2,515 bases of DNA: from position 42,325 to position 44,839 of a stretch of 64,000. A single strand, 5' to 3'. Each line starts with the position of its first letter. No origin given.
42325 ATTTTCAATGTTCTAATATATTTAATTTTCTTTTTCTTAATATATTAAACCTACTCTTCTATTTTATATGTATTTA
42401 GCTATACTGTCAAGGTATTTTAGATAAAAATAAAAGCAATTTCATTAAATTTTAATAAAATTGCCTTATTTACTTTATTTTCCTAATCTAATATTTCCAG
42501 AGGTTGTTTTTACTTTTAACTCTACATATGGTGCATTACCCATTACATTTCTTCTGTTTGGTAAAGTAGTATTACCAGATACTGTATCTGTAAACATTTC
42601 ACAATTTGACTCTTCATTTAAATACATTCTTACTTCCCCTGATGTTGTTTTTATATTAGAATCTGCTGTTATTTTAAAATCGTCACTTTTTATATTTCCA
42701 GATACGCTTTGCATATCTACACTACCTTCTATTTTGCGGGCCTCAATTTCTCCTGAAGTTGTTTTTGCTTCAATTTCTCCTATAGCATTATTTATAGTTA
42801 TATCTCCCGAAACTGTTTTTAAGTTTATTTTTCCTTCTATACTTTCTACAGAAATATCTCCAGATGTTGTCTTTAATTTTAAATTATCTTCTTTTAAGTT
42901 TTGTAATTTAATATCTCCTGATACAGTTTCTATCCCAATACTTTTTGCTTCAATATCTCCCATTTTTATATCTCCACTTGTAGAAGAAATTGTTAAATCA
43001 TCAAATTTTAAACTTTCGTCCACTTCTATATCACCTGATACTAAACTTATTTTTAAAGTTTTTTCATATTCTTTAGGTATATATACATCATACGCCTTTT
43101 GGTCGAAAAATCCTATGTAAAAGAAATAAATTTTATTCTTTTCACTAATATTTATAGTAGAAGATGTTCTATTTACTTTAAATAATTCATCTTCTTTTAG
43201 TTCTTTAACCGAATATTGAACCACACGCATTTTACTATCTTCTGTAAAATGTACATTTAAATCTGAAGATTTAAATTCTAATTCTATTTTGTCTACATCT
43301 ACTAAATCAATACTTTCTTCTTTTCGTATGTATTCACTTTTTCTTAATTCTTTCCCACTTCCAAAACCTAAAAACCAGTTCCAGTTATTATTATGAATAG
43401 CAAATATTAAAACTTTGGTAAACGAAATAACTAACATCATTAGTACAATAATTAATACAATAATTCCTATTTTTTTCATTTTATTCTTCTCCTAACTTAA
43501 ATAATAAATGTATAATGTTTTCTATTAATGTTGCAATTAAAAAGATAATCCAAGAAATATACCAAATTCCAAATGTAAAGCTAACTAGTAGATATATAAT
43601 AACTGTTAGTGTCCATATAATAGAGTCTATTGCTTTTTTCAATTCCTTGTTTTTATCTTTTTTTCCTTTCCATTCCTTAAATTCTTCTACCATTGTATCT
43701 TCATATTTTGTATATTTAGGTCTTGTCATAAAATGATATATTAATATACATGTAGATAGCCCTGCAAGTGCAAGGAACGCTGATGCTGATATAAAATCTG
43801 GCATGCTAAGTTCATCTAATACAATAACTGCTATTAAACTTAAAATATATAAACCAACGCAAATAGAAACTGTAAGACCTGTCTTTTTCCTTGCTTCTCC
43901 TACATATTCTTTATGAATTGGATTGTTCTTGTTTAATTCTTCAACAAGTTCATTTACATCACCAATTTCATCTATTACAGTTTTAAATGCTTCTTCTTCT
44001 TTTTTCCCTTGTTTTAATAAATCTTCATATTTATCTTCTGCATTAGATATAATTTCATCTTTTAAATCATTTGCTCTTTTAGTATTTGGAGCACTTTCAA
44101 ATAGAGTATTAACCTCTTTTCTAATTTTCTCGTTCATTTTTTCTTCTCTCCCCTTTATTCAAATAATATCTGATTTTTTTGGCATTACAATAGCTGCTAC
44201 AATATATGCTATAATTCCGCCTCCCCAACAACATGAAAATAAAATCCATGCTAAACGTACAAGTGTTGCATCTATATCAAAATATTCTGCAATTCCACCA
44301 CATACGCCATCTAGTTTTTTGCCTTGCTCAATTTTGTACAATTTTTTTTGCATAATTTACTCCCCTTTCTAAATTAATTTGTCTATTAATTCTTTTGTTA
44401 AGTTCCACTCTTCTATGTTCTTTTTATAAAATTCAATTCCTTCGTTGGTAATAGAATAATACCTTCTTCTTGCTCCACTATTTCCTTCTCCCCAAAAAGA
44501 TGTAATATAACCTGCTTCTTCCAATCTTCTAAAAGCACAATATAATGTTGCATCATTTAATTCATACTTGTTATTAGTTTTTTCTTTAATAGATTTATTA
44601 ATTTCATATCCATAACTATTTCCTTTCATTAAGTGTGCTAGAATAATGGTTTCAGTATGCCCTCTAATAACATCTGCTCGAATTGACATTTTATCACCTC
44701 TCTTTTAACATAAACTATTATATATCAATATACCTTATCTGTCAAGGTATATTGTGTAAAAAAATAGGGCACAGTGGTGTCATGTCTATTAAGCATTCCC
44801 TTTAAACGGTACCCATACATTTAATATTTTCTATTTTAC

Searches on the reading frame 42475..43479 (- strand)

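Call 11: search_protein_families(library=pfam, proteins=[window:42475-43479:-], max_evalue=0.01)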
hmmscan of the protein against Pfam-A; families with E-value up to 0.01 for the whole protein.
window:42475-43479:- (334 aa): 1 family
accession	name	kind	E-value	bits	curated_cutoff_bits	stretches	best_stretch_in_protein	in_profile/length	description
PF13349.12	DUF4097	-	9.9e-46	156.5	22.9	2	62-247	1-189/247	Toastrack DUF4097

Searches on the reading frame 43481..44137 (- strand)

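Call 11: search_protein_families(library=pfam, proteins=[window:43481-44137:-], max_evalue=0.01)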
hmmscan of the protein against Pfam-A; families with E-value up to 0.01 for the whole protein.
window:43481-44137:- (218 aa): 2 families
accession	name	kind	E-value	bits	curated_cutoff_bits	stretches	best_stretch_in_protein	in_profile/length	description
PF20990.2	DUF2207_C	-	0.00035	20.8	33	0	26-145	82-195/247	Predicted membrane protein (DUF2207) C-terminal domain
PF12420.13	DUF3671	-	0.0067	16.4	34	0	23-201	99-209/223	Fam-L, Fam-M like protein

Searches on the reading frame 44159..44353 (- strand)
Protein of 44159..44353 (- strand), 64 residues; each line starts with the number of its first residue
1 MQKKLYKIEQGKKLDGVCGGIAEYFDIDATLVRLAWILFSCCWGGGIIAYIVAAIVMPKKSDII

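Call 11: search_protein_families(library=pfam, proteins=[window:44159-44353:-], max_evalue=0.01)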
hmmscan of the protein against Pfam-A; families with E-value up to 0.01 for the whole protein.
window:44159-44353:- (64 aa): 1 family
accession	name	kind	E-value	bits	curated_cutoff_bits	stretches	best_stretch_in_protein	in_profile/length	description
PF04024.17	PspC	-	7.4e-24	83.8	25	1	3-60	1-58/58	PspC domain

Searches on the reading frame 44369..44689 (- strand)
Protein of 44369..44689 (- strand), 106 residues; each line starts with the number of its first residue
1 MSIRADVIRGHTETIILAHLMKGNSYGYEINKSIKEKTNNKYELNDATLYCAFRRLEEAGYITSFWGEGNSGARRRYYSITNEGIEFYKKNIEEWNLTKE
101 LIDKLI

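Call 11: search_protein_families(library=pfam, proteins=[window:44369-44689:-], max_evalue=0.01)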
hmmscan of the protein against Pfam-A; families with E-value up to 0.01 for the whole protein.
window:44369-44689:- (106 aa): 2 families
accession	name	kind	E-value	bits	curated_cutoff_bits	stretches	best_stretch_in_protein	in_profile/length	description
PF03551.20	PadR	-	5.2e-19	68.5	27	1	16-88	1-73/75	Transcriptional regulator PadR-like family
PF13601.12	HTH_34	-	6.1e-05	23.5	27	1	40-94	22-75/80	Winged helix DNA-binding domain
